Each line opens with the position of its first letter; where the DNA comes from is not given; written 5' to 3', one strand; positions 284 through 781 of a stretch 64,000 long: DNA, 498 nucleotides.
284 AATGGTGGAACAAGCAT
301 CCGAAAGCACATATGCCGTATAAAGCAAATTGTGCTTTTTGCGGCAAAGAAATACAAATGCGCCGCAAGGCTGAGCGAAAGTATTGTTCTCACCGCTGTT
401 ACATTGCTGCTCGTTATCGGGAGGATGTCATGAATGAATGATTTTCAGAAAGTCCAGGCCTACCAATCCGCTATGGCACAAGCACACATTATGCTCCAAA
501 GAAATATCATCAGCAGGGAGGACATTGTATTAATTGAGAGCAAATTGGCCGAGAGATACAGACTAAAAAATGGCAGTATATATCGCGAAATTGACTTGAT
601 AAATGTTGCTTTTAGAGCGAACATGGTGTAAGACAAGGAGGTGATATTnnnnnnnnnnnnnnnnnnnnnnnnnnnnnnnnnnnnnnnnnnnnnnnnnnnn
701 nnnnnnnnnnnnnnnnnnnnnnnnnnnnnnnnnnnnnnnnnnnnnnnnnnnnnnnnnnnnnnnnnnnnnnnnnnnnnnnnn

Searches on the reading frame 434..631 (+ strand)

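Call 35: search_protein_families(library=phrogs, proteins=[window:434-631:+], max_evalue=0.1)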
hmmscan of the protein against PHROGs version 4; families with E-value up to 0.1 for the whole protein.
window:434-631:+ (65 aa): 1 family
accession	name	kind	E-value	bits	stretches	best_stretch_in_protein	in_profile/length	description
phrog_2996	-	unknown function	1.7e-07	32.3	1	3-51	5-53/54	-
